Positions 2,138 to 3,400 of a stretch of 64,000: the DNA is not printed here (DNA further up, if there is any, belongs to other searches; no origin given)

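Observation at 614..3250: A TctC/Bug-type binding protein occupies the TauA slot of a TauABC-like operon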

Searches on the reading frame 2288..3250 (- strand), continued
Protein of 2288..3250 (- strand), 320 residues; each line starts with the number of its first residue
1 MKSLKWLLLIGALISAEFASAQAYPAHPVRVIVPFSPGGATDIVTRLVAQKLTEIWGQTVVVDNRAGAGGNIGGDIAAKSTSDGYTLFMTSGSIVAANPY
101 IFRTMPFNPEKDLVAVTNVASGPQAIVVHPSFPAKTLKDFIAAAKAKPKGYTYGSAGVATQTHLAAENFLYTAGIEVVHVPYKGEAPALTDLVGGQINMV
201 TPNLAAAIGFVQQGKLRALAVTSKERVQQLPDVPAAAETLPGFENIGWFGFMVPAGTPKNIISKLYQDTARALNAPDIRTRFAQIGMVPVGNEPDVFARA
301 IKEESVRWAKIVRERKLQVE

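Call 38: search_protein_families(library=ncbifam, proteins=[L114:5880-6755:+, L114:6767-7381:+, L114:7599-9323:+, L114:9458-10483:+], max_evalue=0.00001)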
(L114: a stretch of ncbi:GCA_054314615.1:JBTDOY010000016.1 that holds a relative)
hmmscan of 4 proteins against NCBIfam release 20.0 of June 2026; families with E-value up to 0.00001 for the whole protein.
L114:5880-6755:+ (291 aa): 6 families
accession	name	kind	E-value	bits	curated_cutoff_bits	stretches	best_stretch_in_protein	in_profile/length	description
NF004885.0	PRK06246.1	equivalog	6.3e-92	307.7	276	1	2-281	3-278/279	fumarate hydratase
TIGR00722.1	ttdA_fumA_fumB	subfamily_domain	9.6e-86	287.3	100.65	1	8-280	1-271/273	hydrolyase, tartrate alpha subunit/fumarate domain protein, Fe-S type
NF006084.0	PRK08230.1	equivalog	4.2e-55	186.9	365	1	21-283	27-288/303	L(+)-tartrate dehydratase subunit alpha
NF011920.0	PRK15391.1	subfamily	3.1e-11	42.3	1094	1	38-283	78-329/548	class I fumarate hydratase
NF011919.0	PRK15390.1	equivalog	2.7e-10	39.1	1105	1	35-286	78-332/548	class I fumarate hydratase FumA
NF011921.0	PRK15392.1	equivalog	7.3e-10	38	1060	1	44-286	83-331/550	class I fumarate hydratase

L114:6767-7381:+ (204 aa): 8 families
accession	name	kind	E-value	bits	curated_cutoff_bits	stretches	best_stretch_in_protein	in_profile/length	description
TIGR00723.1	ttdB_fumA_fumB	subfamily_domain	6.2e-42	143.4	145.15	1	16-182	4-168/169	FumA C-terminus/TtdB family hydratase beta subunit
NF006082.0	PRK08228.1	equivalog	2.8e-41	141.3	264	1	6-196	6-194/205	L(+)-tartrate dehydratase subunit beta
NF004708.0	PRK06043.1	equivalog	2.2e-36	125.2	269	1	4-190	3-185/192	fumarate hydratase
NF006253.0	PRK08395.1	equivalog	2e-27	95.9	244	1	7-182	6-164/166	fumarate hydratase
NF005310.0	PRK06842.1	equivalog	1e-24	87.3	238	1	6-186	5-178/185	Fe-S-containing hydro-lyase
NF011919.0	PRK15390.1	equivalog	5.9e-18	64.4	1105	1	19-187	378-541/548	class I fumarate hydratase FumA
NF011920.0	PRK15391.1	subfamily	1.6e-15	56.4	1094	1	21-185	380-539/548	class I fumarate hydratase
NF011921.0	PRK15392.1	equivalog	5.6e-12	45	1060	1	5-189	361-542/550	class I fumarate hydratase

L114:7599-9323:+ (574 aa): 28 families (the best 25 are shown)
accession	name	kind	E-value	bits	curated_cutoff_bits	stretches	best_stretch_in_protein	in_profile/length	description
NF004900.0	PRK06263.1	equivalog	3e-148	494.8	718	1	3-539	5-531/546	fumarate reductase (CoM/CoB) subunit TfrA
TIGR01812.1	sdhA_frdA_Gneg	subfamily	4.3e-128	428.3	567.3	1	7-564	1-564/568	succinate dehydrogenase or fumarate reductase, flavoprotein subunit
NF004724.0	PRK06069.1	subfamily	1.2e-113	380.3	826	1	1-565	1-574/577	succinate dehydrogenase/fumarate reductase flavoprotein subunit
NF005866.0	PRK07803.1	equivalog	1.8e-110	369.9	819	2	5-279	8-290/631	fumarate reductase/succinate dehydrogenase flavoprotein subunit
NF042982.1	MFR_Fp_SdhA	equivalog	6.4e-105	351.9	1100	1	6-560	48-605/612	8-methylmenaquinol:fumarate reductase flavoprotein subunit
TIGR00551.1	nadB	equivalog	3.1e-101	339.5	452.75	1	5-529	2-489/489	L-aspartate oxidase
TIGR01816.1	sdhA_forward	equivalog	8.5e-101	337.9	727.35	1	5-546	2-555/584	succinate dehydrogenase flavoprotein subunit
NF006686.0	PRK09231.1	equivalog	2.5e-98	330.1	854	1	1-563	1-576/598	fumarate reductase (quinol) flavoprotein subunit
NF005867.0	PRK07804.1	equivalog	2.6e-96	323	639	1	5-544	18-531/548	L-aspartate oxidase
TIGR01176.1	fum_red_Fp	equivalog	2.9e-92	310.2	932.7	1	4-565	2-576/580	fumarate reductase (quinol) flavoprotein subunit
NF005037.0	PRK06452.1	equivalog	5e-92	309.3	862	1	1-565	1-563/566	succinate dehydrogenase flavoprotein subunit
NF005701.0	PRK07512.1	equivalog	1.6e-91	307.2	528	1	3-539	7-494/516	L-aspartate oxidase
NF004613.0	PRK05945.1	equivalog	1.2e-90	304.8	824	1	4-565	2-572/575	succinate dehydrogenase/fumarate reductase flavoprotein subunit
NF005636.0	PRK07395.1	subfamily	1.5e-90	304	723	1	5-532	12-538/560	L-aspartate oxidase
NF006567.0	PRK09077.1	equivalog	1.6e-85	287.4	629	1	3-533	6-523/537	L-aspartate oxidase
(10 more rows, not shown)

L114:9458-10483:+ (341 aa): 5 families
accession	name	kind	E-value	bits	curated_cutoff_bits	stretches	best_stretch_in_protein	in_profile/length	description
NF040650.1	sulfolac_dhydr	equivalog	5.7e-60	203.3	500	1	4-334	3-333/339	L-sulfolactate dehydrogenase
NF011599.0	PRK15025.1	equivalog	1.1e-46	159.6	356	1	4-327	3-331/349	ureidoglycolate dehydrogenase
TIGR03175.1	AllD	equivalog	1.1e-43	149.7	496.2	1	3-326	2-330/349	ureidoglycolate dehydrogenase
NF007504.0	PRK10098.1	equivalog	4.2e-43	147.5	336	1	3-338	6-348/360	malate/lactate/ureidoglycolate dehydrogenase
NF009750.0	PRK13260.1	equivalog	2.5e-30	105.7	316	1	3-327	2-329/332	3-dehydro-L-gulonate 2-dehydrogenase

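Call 55: search_solved_structures(query=window:2288-3250:-, max_evalue=1e-20)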
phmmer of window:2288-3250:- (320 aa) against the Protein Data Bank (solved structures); distinct sequences matched with E-value up to 1e-20: 11.
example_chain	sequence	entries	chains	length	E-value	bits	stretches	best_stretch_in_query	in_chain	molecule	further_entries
2dvz_A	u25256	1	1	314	8.7e-75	255.3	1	18-315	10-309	Putative exported protein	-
2qpq_A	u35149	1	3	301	2.1e-71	244.1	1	24-319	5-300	protein Bug27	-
8hka_A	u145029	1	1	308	7.1e-69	235.8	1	28-318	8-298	Periplasmic terephthalate binding protein (TBP)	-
8hk9_D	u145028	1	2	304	1.2e-68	235.2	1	29-318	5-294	Periplasmic terephthalate binding protein (TBP)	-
8hkb_A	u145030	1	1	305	7.3e-68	232.5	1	28-318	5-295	Periplasmic terephthalate binding protein (TBP)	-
7ndr_A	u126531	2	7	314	4.5e-64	220.1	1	27-315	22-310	Tripartite tricarboxylate transporter substrate binding protein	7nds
5oei_A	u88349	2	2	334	4.1e-59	203.8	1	23-313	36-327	Uncharacterized protein family UPF0065:Tat pathway signal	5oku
2f5x_A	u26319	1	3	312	4e-50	174.3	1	22-315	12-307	BugD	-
6hke_A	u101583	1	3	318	3.6e-46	161.3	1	24-313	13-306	Possible TctC subunit of the Tripartite Tricarboxylate Transport(TTT) Family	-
25hk_A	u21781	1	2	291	1.2e-33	120.2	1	21-305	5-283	Tripartite tricarboxylate transporter substrate binding protein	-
4x9t_A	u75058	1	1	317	1.8e-33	119.6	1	18-295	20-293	Uncharacterized protein UPF0065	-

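Call 57: find_encoding_contigs(protein=P0054, flank=10000, max_places=2)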
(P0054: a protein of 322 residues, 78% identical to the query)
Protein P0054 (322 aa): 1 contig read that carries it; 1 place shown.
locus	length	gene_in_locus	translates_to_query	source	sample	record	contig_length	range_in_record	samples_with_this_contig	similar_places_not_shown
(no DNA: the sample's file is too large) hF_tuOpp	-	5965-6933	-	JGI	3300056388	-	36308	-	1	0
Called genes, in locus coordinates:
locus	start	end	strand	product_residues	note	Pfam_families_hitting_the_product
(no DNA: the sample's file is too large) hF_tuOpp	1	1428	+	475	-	?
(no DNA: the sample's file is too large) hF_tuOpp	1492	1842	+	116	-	-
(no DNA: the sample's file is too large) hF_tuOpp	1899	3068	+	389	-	PF04295:GD_AH_second, PF20629:GD_AH_C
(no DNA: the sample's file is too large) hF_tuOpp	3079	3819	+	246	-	PF13085:Fer2_3, PF13183:Fer4_8, PF13534:Fer4_17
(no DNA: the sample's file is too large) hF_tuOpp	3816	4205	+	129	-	PF01127:Sdh_cyt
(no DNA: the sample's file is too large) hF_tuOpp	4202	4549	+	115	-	PF01127:Sdh_cyt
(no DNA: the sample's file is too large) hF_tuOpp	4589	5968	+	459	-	PF00884:Sulfatase, PF01663:Phosphodiest, PF16347:SGSH_C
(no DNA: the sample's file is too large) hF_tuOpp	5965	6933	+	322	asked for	PF03401:TctC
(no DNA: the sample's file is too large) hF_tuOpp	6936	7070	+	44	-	-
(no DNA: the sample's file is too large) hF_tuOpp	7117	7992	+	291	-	PF05681:Fumerase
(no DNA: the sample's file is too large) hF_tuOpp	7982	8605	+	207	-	PF05683:Fumerase_C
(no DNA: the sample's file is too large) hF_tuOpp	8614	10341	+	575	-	PF00890:FAD_binding_2, PF02910:Succ_DH_flav_C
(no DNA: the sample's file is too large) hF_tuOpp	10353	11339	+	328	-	PF02615:Ldh_2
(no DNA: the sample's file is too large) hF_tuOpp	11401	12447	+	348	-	PF12680:SnoaL_2, PF07366:SnoaL, PF12680:SnoaL_2 (weak)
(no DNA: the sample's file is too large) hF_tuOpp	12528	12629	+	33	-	-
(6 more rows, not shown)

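Call 58: find_encoding_contigs(protein=P0060, flank=10000, max_places=2)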
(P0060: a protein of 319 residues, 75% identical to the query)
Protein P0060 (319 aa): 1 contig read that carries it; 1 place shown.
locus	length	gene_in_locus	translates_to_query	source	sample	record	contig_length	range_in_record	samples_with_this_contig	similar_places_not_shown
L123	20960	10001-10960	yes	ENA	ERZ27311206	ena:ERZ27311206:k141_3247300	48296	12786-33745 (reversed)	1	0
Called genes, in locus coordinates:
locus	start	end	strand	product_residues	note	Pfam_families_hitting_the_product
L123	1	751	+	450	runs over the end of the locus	PF02881:SRP54_N, PF06414:Zeta_toxin (weak), PF13401:AAA_22, PF00448:SRP54, PF01656:CbiA (weak), PF02978:SRP_SPB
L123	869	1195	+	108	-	PF00886:Ribosomal_S16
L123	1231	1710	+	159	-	PF01782:RimM, PF05239:PRC, PF24986:PRC_RimM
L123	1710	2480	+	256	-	PF01746:tRNA_m1G_MT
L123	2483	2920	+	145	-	PF01245:Ribosomal_L19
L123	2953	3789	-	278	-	PF00392:GntR, PF07702:UTRA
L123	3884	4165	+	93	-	-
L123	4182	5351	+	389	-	PF04295:GD_AH_second, PF20629:GD_AH_C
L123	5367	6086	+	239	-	PF13085:Fer2_3, PF13183:Fer4_8, PF13534:Fer4_17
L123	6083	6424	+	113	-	PF01127:Sdh_cyt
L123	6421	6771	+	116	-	PF01127:Sdh_cyt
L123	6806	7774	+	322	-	PF03401:TctC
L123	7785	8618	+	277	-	PF02679:ComA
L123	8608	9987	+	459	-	PF00884:Sulfatase, PF01663:Phosphodiest, PF16347:SGSH_C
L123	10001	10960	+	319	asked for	PF03401:TctC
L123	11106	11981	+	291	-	PF05681:Fumerase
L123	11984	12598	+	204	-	PF05683:Fumerase_C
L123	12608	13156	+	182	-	-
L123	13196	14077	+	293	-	PF05050:Methyltransf_21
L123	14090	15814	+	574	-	PF00890:FAD_binding_2, PF02910:Succ_DH_flav_C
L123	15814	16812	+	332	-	PF02615:Ldh_2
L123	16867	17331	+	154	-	PF05899:Cupin_3, PF07883:Cupin_2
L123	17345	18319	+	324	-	PF03401:TctC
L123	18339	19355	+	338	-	PF04909:Amidohydro_2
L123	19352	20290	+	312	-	PF00389:2-Hacid_dh, PF02826:2-Hacid_dh_C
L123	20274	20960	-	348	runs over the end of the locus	PF00291:PALP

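Call 59: find_encoding_contigs(protein=P0080, flank=10000, max_places=2)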
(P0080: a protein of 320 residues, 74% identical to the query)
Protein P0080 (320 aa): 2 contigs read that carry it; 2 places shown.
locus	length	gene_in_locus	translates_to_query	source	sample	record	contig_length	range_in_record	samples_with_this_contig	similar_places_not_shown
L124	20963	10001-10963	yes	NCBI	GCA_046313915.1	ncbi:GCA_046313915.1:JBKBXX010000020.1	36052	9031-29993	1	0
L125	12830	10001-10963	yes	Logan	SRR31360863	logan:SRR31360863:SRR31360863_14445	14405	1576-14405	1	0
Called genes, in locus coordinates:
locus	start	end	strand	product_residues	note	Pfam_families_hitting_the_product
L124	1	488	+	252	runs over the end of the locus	PF01746:tRNA_m1G_MT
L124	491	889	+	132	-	PF01245:Ribosomal_L19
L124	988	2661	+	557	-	-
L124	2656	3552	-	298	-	PF03547:Mem_trans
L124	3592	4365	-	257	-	PF00392:GntR, PF07702:UTRA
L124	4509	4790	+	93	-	-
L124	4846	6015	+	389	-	PF04295:GD_AH_second, PF20629:GD_AH_C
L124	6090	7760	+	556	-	PF02776:TPP_enzyme_N, PF00205:TPP_enzyme_M, PF02775:TPP_enzyme_C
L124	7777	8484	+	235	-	PF13085:Fer2_3, PF13183:Fer4_8, PF13534:Fer4_17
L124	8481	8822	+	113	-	PF01127:Sdh_cyt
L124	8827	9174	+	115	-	PF01127:Sdh_cyt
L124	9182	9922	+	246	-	PF01925:TauE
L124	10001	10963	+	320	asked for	PF03401:TctC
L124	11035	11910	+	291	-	PF05681:Fumerase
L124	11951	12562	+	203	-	PF05683:Fumerase_C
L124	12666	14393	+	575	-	PF00890:FAD_binding_2, PF01266:DAO (faint), PF02910:Succ_DH_flav_C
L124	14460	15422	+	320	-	PF03401:TctC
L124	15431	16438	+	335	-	PF02615:Ldh_2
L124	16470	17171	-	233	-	PF13531:SBP_bac_11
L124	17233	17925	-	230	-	PF13531:SBP_bac_11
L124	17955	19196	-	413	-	PF07690:MFS_1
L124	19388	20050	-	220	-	-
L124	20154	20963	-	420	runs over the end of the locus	PF01070:FMN_dh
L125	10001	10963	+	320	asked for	PF03401:TctC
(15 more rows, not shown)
